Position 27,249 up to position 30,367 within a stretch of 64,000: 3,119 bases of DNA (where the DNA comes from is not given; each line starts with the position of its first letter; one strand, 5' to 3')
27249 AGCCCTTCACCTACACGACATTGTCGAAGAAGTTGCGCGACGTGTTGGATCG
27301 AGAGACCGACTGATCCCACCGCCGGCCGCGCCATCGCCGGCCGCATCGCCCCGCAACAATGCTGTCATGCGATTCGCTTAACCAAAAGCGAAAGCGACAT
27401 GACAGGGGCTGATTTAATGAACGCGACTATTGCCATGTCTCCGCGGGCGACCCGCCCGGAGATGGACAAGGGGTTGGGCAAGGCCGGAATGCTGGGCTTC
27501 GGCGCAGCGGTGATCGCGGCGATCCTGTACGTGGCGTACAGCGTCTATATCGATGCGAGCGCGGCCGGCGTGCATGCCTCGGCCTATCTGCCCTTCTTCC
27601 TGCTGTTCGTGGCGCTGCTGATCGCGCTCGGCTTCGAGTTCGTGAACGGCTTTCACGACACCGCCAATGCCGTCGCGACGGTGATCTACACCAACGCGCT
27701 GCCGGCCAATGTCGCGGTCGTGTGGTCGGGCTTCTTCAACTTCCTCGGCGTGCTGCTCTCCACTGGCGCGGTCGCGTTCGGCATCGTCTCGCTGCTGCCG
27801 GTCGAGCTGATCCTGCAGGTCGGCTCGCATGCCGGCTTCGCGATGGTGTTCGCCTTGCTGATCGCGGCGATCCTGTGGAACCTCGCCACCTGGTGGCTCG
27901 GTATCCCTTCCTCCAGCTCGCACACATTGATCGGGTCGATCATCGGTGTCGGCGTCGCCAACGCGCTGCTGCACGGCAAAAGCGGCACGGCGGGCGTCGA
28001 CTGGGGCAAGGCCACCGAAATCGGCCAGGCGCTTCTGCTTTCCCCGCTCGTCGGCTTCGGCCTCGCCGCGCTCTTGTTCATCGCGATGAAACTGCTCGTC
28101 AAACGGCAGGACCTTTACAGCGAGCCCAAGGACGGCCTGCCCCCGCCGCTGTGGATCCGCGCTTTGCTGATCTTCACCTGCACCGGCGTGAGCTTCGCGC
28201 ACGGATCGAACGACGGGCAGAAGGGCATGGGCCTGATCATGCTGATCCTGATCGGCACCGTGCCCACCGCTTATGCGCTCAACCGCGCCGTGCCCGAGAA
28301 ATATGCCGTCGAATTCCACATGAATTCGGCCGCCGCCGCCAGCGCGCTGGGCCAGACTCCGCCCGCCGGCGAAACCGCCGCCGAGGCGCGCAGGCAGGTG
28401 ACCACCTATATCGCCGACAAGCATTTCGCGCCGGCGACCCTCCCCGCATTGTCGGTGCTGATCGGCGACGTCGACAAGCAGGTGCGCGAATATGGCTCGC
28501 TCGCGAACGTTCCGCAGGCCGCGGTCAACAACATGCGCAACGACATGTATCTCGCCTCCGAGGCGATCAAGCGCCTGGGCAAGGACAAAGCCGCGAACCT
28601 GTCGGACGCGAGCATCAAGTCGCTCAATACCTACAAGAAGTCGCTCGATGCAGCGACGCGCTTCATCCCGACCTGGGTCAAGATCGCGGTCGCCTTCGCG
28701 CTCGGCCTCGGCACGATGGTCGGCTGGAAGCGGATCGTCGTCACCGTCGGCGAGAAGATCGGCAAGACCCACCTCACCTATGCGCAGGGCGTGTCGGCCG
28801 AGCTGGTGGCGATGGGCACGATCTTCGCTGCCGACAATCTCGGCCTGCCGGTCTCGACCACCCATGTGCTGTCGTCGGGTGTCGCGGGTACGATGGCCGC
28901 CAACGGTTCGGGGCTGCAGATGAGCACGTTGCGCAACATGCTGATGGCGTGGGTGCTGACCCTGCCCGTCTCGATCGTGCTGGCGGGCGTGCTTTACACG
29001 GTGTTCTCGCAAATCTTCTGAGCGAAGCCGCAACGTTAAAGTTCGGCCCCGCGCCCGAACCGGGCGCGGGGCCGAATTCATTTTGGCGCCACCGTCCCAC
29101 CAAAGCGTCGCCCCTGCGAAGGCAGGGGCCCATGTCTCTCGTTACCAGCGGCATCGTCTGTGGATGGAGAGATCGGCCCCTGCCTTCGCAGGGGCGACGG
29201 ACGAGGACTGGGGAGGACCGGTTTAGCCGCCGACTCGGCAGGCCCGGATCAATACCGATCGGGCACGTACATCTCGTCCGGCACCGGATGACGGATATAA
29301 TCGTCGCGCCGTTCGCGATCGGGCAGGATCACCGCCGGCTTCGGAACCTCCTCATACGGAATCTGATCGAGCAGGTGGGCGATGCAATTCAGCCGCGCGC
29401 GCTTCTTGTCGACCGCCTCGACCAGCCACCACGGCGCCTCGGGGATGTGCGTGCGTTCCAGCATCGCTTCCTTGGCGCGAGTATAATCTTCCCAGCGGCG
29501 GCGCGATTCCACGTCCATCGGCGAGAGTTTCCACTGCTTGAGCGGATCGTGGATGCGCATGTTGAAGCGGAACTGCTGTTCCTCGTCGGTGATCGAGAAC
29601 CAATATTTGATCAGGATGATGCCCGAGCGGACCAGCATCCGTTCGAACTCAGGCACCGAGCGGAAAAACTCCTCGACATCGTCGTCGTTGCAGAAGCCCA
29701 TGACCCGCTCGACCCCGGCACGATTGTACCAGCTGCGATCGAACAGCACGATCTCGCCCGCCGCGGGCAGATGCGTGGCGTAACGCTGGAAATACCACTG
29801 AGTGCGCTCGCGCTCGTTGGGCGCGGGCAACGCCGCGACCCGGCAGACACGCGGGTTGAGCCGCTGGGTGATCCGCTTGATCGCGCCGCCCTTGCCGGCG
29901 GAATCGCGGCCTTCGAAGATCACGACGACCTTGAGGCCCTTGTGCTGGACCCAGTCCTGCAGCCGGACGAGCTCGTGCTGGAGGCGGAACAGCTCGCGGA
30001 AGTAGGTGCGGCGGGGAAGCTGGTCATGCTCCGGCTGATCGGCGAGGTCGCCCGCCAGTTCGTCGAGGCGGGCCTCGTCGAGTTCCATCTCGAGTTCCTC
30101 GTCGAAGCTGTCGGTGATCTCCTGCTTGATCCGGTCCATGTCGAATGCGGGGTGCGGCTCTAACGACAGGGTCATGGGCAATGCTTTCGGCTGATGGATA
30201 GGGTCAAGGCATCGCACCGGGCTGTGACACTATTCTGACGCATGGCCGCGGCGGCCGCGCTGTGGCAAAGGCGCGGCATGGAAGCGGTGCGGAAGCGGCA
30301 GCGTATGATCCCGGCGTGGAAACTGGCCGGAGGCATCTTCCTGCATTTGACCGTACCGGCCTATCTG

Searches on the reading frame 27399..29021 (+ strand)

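Call 46: search_protein_families(library=pfam, proteins=[window:27399-29021:+], max_evalue=0.00001)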
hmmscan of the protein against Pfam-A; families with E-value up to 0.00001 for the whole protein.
window:27399-29021:+ (540 aa): 1 family
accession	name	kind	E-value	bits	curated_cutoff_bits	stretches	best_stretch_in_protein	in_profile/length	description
PF01384.25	PHO4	-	1.2e-89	301.2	33.7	1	83-529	1-350/350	Phosphate transporter family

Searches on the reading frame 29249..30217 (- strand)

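Call 46: search_protein_families(library=pfam, proteins=[window:29249-30217:-], max_evalue=0.00001)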
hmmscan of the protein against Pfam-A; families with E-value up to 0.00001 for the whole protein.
window:29249-30217:- (322 aa): 1 family
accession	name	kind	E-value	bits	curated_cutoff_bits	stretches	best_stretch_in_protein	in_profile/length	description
PF03976.20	PPK2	-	1.4e-108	362.2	22.3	1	69-292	4-227/229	Polyphosphate kinase 2 (PPK2)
